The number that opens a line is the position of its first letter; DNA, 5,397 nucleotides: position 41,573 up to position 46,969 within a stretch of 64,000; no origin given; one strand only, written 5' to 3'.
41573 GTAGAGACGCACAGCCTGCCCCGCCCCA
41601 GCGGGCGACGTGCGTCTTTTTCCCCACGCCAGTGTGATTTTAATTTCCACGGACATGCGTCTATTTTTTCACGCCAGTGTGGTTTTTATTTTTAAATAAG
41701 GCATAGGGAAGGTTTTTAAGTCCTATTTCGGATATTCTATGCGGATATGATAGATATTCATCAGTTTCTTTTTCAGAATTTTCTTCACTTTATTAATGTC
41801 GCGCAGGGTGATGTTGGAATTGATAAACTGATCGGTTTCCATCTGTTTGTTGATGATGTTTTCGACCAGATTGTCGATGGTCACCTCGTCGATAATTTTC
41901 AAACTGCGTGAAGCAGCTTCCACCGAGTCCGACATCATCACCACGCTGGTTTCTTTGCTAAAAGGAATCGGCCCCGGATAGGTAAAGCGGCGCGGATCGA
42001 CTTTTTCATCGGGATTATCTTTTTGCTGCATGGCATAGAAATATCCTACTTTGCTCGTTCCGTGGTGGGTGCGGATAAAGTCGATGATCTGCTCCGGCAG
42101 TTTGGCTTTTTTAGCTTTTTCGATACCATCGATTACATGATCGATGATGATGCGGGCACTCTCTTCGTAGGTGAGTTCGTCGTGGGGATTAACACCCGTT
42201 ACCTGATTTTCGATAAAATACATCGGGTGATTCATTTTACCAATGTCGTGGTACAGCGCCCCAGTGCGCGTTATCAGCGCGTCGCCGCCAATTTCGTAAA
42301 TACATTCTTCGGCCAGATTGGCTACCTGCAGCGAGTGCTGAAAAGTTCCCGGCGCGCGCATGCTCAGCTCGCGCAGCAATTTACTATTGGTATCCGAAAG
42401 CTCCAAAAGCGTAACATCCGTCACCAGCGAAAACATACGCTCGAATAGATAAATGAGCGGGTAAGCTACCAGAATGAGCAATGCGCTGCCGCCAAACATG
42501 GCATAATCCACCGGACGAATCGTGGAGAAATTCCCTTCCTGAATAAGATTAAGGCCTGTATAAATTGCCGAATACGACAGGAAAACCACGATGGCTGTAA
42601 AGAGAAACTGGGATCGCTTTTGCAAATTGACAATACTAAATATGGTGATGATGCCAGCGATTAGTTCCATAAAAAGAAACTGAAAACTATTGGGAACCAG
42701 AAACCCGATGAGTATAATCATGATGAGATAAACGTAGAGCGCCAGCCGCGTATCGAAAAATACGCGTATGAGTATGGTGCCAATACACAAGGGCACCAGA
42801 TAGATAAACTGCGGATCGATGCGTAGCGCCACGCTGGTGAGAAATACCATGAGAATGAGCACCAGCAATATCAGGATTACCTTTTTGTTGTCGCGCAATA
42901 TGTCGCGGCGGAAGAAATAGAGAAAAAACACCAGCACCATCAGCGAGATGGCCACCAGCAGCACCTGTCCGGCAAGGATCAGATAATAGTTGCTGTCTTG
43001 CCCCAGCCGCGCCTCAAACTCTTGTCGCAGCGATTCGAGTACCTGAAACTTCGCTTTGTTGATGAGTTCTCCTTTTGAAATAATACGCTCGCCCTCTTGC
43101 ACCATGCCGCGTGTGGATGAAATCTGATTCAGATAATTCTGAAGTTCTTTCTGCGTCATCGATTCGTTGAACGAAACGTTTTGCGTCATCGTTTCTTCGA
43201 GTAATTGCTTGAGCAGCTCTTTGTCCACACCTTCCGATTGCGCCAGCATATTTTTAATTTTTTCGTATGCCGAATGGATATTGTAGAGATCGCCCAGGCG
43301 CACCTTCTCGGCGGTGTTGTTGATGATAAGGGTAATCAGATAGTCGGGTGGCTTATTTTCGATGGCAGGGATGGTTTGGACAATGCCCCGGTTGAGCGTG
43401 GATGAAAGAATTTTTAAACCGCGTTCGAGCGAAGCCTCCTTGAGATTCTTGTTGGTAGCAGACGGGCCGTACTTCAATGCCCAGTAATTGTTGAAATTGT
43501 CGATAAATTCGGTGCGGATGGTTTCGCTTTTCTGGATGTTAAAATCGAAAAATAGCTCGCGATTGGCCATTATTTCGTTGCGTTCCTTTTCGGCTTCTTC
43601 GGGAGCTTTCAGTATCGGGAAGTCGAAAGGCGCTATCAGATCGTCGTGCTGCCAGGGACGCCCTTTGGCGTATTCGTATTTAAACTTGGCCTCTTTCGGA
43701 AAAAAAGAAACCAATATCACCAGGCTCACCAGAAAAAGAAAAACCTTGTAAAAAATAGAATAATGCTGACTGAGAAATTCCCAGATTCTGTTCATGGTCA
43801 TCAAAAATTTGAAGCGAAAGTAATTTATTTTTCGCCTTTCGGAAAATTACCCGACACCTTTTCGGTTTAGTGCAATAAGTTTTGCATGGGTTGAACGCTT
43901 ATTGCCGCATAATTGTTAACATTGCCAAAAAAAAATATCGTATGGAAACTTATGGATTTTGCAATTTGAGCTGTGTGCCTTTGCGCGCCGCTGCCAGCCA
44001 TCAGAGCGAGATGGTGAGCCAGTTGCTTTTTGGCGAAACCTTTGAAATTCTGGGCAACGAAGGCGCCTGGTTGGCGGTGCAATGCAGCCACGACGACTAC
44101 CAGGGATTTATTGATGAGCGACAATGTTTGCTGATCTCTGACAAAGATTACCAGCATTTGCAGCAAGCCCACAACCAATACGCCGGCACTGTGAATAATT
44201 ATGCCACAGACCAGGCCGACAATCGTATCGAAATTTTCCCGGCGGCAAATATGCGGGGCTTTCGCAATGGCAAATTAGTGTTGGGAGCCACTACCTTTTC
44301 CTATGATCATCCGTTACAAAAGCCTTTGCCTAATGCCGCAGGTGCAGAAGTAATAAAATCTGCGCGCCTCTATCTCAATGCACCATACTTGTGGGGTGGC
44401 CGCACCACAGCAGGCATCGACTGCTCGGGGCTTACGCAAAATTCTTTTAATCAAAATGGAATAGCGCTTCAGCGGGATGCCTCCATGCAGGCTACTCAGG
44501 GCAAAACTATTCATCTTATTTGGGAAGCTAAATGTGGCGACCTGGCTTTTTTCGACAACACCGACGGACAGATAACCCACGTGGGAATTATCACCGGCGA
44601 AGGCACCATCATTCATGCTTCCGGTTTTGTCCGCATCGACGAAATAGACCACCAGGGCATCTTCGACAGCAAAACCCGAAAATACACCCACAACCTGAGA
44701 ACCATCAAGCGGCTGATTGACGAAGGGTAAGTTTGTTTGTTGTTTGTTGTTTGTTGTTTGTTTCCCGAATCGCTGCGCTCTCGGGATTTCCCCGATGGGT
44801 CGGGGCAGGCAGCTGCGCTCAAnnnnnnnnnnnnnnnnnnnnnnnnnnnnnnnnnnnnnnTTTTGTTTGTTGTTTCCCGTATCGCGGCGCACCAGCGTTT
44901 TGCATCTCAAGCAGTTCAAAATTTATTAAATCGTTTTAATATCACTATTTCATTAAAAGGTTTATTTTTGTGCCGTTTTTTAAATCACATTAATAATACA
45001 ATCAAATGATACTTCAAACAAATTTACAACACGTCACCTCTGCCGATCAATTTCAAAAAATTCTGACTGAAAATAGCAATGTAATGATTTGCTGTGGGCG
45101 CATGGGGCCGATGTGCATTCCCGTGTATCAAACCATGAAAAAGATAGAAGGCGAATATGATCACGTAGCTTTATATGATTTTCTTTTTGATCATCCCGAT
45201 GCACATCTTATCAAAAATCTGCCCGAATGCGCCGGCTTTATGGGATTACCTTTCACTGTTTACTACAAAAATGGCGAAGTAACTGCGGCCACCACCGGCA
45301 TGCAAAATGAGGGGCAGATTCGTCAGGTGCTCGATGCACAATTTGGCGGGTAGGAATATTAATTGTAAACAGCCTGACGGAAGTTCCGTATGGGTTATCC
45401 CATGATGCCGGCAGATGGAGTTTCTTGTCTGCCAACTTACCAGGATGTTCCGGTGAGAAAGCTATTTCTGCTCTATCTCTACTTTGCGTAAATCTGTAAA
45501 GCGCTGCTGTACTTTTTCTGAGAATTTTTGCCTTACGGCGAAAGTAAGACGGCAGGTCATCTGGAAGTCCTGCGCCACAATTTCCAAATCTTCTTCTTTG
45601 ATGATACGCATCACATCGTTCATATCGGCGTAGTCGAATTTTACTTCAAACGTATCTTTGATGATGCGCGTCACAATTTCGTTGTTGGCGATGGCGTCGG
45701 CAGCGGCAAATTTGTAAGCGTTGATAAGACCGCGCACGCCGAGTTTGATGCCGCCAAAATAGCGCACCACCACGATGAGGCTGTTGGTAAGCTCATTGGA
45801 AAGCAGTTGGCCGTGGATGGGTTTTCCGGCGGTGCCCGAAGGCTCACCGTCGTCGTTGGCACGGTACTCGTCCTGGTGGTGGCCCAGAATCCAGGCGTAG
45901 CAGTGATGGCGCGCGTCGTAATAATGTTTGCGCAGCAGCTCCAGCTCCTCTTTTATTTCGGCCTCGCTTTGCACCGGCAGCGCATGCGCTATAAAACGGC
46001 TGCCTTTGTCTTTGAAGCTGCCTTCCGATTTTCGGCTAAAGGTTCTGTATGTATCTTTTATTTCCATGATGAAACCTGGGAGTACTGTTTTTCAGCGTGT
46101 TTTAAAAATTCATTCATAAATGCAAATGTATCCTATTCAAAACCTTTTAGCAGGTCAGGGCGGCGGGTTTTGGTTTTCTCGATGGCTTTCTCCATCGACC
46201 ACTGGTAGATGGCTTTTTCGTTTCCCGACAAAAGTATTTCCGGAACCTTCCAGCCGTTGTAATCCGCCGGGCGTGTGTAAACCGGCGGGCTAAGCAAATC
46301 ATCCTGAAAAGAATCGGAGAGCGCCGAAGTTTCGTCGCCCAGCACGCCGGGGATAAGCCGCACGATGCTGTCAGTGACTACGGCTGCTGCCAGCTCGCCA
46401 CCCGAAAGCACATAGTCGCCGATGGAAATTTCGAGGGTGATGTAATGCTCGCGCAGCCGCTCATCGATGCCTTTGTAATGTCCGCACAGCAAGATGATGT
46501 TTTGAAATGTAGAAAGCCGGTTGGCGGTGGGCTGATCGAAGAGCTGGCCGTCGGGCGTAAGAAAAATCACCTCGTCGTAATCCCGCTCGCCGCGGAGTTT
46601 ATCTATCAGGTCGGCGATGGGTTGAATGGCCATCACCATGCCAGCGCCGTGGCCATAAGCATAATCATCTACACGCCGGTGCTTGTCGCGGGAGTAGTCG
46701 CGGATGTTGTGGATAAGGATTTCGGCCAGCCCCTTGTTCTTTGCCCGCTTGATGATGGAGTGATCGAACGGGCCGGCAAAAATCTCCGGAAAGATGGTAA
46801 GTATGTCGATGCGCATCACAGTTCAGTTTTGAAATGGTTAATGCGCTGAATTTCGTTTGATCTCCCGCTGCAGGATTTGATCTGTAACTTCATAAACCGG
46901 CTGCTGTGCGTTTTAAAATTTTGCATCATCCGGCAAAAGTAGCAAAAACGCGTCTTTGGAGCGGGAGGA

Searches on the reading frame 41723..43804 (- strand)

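Call 83: search_protein_families(library=pfam, proteins=[window:41723-43804:-], max_evalue=0.00001)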
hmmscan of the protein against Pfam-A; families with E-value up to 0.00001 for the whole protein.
window:41723-43804:- (693 aa): 3 families
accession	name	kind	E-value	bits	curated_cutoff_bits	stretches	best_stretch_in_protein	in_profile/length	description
PF07698.17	7TM-7TMR_HD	-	1.4e-36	126.7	29.4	1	275-462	2-190/190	7TM receptor with intracellular HD hydrolase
PF01966.28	HD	-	2.3e-15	57.3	22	1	487-601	1-93/116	HD domain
PF07697.16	7TMR-HDED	-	9.9e-14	52.3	27.6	1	55-260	9-221/224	7TM-HD extracellular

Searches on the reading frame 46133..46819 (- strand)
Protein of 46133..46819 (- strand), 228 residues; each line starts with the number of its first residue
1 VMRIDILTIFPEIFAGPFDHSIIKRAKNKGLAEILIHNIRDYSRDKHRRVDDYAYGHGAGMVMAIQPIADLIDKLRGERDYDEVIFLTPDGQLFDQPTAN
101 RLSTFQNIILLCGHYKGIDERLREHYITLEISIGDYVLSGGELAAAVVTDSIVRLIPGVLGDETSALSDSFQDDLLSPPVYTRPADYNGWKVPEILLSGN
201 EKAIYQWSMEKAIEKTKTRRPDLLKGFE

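Call 3: search_protein_families(library=pfam, proteins=[window:46133-46819:-], max_evalue=0.01)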
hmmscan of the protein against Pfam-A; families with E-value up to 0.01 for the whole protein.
window:46133-46819:- (228 aa): 1 family
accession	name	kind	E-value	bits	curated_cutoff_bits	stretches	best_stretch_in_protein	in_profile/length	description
PF01746.26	tRNA_m1G_MT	-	1.2e-59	201.8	27.3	1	24-221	2-195/195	tRNA (Guanine-1)-methyltransferase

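Call 16: find_encoding_contigs(protein=window:46133-46819:-, flank=10000, max_places=10)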
Protein window:46133-46819:- (228 aa): no gene with exactly this product is on record in the collection.

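Call 18: find_related_loci(query=window:46133-46819:-, collection=metagenome_contigs, flank=10000)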
Query window:46133-46819:- (228 aa) in metagenome_contigs; peptide patterns used: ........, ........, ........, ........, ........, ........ (x = any residue, [..] = any of these).
600 stretches matched a pattern (row limit reached: there are more); 584 encode a relative of the query (tblastn E <= 1e-3); the best 80 are kept; 80 distinct loci.
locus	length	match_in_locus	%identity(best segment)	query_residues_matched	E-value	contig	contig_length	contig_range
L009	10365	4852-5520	84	2-224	2e-125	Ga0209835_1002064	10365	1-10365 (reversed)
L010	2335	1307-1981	79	1-225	7e-131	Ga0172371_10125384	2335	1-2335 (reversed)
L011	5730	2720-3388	80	2-224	7e-122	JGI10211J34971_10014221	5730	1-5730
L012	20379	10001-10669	77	2-224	4e-117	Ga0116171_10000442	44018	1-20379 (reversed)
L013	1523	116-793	71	2-227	8e-122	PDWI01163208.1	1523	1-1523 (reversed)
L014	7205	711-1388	71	2-227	5e-113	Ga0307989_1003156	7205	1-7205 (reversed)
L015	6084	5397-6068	70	1-224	5e-111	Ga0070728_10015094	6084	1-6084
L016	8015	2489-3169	70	2-228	2e-110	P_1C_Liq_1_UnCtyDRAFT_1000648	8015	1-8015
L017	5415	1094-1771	69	2-227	1e-110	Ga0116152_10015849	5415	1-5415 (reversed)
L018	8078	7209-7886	69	2-227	6e-110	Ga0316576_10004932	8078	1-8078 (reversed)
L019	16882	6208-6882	69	2-226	1e-109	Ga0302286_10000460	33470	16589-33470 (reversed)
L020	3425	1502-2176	70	2-226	2e-111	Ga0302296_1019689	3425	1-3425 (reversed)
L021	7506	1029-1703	69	2-226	2e-109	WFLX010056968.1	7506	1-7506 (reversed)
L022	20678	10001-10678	69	2-227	4e-108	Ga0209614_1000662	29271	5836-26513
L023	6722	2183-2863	69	2-228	1e-107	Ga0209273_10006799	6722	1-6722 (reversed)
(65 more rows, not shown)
